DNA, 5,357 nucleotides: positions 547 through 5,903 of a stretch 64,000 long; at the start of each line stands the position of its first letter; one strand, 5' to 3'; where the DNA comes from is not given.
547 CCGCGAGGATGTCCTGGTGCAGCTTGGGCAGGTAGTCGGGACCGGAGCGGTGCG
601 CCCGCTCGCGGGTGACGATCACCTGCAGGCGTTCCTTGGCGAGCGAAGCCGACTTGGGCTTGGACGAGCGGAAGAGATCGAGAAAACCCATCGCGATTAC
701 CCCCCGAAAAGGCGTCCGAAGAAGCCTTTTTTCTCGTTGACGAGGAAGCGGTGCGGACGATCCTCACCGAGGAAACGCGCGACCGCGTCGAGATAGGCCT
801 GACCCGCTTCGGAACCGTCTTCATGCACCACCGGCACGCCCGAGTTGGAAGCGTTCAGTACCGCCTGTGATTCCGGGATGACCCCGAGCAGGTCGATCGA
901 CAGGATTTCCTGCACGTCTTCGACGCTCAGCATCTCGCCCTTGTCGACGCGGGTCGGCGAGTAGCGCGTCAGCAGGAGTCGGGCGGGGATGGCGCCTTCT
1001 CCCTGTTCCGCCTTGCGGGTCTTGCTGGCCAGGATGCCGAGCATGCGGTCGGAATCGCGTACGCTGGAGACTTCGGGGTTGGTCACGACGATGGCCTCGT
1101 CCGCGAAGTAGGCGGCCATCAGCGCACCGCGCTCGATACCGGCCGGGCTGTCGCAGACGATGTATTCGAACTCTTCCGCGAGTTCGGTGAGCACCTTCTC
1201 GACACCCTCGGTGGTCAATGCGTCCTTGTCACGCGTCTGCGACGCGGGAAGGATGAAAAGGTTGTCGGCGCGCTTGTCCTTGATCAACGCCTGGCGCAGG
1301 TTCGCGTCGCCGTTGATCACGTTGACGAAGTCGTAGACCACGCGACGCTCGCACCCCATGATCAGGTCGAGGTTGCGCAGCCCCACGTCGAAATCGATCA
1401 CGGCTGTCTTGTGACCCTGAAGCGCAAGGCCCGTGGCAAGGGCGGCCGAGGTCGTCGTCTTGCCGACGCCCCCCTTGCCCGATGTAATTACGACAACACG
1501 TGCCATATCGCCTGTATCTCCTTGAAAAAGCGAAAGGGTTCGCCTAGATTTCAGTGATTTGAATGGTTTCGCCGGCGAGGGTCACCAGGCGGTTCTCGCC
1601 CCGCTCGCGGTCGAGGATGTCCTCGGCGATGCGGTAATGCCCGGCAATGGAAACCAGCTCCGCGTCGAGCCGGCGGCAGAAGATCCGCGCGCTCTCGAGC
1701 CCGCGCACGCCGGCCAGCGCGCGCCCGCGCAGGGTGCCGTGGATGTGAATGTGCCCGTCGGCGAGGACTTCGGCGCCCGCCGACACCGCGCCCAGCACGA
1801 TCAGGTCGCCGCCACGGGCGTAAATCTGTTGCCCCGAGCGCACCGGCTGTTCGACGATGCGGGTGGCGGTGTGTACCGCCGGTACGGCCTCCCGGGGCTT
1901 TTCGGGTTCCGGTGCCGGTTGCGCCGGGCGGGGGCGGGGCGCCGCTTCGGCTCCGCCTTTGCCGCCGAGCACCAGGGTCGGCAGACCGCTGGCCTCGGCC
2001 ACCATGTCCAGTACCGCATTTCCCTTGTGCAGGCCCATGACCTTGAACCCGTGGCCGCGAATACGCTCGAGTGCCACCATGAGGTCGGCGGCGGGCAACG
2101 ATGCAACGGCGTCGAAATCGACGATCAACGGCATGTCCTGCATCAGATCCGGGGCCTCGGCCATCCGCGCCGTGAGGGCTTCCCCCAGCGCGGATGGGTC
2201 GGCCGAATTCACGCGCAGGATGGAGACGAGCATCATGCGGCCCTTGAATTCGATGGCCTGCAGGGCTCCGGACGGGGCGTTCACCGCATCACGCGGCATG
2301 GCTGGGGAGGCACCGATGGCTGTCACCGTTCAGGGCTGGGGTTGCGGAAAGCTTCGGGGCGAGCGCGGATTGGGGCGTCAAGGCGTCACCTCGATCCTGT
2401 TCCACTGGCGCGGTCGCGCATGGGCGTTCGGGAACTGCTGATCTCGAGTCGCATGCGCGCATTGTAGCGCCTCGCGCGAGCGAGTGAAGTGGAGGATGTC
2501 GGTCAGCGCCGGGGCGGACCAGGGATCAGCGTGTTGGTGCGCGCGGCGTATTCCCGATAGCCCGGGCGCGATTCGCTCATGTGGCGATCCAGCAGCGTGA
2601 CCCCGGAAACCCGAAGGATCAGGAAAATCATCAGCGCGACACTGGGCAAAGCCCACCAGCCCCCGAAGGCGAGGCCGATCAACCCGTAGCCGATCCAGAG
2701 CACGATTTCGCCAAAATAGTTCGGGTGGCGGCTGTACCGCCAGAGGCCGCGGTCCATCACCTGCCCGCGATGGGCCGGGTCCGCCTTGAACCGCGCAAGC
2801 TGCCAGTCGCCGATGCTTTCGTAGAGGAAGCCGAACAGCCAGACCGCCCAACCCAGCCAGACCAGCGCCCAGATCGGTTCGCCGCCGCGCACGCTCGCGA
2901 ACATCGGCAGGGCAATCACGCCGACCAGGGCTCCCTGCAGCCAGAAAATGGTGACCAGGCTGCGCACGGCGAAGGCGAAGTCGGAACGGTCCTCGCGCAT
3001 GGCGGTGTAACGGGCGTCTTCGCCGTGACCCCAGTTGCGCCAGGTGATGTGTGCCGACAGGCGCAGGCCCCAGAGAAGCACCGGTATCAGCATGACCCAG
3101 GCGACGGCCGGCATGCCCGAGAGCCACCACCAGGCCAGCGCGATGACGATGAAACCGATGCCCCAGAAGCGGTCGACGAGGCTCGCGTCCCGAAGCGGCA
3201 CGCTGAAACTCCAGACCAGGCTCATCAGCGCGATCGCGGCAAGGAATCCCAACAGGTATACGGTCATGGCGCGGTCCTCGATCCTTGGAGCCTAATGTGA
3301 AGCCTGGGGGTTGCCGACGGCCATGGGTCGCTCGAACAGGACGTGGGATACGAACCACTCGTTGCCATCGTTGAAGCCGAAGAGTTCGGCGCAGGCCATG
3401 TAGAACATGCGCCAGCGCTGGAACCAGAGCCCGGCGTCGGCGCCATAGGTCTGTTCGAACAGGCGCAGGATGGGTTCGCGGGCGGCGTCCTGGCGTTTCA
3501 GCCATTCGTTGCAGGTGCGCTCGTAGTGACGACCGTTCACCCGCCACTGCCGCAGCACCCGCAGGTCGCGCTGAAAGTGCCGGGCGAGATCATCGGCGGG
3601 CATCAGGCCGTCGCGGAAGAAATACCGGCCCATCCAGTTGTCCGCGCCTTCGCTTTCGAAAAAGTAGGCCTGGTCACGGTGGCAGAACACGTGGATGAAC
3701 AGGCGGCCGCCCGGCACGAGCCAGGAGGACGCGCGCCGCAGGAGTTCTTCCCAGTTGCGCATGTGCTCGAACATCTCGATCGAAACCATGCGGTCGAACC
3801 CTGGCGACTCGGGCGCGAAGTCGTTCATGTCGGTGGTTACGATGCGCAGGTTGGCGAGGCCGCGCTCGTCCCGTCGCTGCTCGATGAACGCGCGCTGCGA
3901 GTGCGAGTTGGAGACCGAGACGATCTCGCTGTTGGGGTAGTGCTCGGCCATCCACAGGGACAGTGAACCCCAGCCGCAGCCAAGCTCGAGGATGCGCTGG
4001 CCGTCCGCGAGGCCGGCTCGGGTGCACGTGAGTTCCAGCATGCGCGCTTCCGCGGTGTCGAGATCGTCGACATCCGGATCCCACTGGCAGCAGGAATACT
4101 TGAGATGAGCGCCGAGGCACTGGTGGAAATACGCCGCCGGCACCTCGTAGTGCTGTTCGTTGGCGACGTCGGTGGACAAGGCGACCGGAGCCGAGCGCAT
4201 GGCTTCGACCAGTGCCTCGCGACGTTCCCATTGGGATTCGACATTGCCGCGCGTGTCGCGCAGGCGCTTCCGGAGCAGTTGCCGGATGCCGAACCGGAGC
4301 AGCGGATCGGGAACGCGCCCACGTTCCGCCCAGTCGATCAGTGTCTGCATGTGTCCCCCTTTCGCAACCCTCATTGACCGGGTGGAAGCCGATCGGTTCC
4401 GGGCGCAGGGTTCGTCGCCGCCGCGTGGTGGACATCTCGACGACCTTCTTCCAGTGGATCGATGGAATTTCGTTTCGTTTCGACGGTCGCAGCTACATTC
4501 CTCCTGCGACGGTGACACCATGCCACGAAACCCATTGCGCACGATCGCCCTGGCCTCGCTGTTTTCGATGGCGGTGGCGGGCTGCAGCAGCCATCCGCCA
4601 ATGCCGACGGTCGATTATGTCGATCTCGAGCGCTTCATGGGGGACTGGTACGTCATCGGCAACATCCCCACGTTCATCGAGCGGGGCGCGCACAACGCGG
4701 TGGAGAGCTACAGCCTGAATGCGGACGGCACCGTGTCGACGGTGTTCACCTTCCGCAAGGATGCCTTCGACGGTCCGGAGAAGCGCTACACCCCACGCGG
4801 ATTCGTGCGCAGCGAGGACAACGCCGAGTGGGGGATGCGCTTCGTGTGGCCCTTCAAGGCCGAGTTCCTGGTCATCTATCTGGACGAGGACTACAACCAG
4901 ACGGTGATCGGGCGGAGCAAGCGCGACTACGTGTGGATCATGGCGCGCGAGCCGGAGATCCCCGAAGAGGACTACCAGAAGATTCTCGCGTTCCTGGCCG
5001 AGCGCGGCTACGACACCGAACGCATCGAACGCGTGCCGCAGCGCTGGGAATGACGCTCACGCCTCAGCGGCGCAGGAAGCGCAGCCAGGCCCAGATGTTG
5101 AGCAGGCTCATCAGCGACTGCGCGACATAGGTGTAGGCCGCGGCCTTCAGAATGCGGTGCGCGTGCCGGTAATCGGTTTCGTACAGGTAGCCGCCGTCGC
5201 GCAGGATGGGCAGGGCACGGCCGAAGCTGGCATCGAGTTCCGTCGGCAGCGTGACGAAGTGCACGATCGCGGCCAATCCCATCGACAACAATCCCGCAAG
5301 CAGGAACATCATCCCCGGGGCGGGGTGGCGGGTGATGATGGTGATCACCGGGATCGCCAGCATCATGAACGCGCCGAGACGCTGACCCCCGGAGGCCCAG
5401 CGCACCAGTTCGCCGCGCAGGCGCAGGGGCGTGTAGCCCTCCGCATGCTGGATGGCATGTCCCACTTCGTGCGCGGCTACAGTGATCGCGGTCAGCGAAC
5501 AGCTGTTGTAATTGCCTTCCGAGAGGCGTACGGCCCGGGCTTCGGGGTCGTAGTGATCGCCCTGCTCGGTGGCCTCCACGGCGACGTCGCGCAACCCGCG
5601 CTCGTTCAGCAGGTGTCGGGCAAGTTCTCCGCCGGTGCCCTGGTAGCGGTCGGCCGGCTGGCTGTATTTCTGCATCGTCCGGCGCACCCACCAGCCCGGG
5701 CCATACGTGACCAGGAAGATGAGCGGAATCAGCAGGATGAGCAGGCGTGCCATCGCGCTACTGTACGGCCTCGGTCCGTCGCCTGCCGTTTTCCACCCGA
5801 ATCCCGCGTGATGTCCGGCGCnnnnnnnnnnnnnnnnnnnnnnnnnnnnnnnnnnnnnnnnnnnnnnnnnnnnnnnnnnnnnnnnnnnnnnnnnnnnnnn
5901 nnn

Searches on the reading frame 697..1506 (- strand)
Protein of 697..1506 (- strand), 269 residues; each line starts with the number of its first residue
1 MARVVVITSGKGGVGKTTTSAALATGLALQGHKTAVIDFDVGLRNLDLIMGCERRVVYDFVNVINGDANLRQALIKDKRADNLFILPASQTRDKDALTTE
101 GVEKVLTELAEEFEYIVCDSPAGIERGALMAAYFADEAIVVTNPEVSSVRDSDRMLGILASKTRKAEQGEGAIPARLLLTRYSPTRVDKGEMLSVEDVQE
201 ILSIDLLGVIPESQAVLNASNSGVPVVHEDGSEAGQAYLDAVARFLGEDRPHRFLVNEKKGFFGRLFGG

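Call 73: search_protein_families(library=pfam, proteins=[window:697-1506:-], max_evalue=0.00001)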
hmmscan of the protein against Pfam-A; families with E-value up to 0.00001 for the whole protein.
window:697-1506:- (269 aa): 6 families
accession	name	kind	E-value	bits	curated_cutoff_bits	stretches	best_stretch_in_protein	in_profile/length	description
PF01656.29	CbiA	-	3.2e-21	76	25.4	1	5-226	1-125/125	CobQ/CobB/MinD/ParA nucleotide binding domain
PF13614.12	AAA_31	-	1.5e-17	64.5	27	1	3-156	2-161/177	AAA domain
PF10609.15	ParA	-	3.3e-17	63.2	27.1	1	3-242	4-242/246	NUBPL iron-transfer P-loop NTPase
PF09140.17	MipZ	-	1.9e-10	40.9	20.7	1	3-143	1-130/262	ATPase MipZ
PF02374.21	ArsA_ATPase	-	1.1e-08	35.1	24.3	1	5-40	3-38/305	Anion-transporting ATPase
PF06564.18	CBP_BcsQ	-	7.3e-07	29.4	21.3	1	4-148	3-151/234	Cellulose biosynthesis protein BcsQ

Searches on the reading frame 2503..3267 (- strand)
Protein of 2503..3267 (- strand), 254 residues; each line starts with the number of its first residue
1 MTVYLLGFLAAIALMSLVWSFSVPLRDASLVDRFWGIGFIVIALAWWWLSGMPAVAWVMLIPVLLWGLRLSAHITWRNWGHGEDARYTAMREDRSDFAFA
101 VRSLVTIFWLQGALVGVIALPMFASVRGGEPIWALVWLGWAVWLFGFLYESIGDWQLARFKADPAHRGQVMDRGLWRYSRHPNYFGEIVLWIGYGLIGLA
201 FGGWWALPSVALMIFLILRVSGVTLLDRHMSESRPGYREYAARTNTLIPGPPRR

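Call 73: search_protein_families(library=pfam, proteins=[window:2503-3267:-], max_evalue=0.00001)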
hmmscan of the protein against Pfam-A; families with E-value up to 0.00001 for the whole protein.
window:2503-3267:- (254 aa): 2 families
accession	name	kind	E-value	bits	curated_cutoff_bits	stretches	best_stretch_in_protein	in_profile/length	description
PF06966.17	DUF1295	-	5.6e-60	203.2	20.4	1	19-244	2-235/235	Protein of unknown function (DUF1295)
PF02544.21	Steroid_dh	-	1.1e-09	38.9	22.6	1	135-249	41-147/150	3-oxo-5-alpha-steroid 4-dehydrogenase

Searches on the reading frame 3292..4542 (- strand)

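Call 73: search_protein_families(library=pfam, proteins=[window:3292-4542:-], max_evalue=0.00001)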
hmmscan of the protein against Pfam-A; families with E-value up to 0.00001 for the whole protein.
window:3292-4542:- (416 aa): 7 families
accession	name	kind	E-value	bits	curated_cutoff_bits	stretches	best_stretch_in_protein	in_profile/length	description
PF02353.26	CMAS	-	8.8e-38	130.6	27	1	128-389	10-264/273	Mycolic acid cyclopropane synthetase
PF13489.12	Methyltransf_23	-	1.2e-16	61.3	27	1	176-324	16-155/164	Methyltransferase domain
PF13649.12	Methyltransf_25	-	5.8e-15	56.2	27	1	184-279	1-97/97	Methyltransferase domain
PF08242.18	Methyltransf_12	-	5.6e-13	49.9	30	1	185-281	1-98/98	Methyltransferase domain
PF08241.18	Methyltransf_11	-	9.8e-13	49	21.2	1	185-283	1-95/95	Methyltransferase domain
PF13847.12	Methyltransf_31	-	7.5e-12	45.6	27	1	180-290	3-117/145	Methyltransferase domain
PF05175.20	MTS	-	5.9e-09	36.2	23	1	162-283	17-138/170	Methyltransferase small domain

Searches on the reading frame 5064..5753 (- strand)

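Call 73: search_protein_families(library=pfam, proteins=[window:5064-5753:-], max_evalue=0.00001)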
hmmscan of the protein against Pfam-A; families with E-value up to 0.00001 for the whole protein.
window:5064-5753:- (229 aa): 1 family
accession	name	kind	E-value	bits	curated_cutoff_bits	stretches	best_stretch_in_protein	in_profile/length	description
PF04298.18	Zn_peptidase_2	-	2.3e-69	233.7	27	1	6-226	2-216/218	Putative neutral zinc metallopeptidase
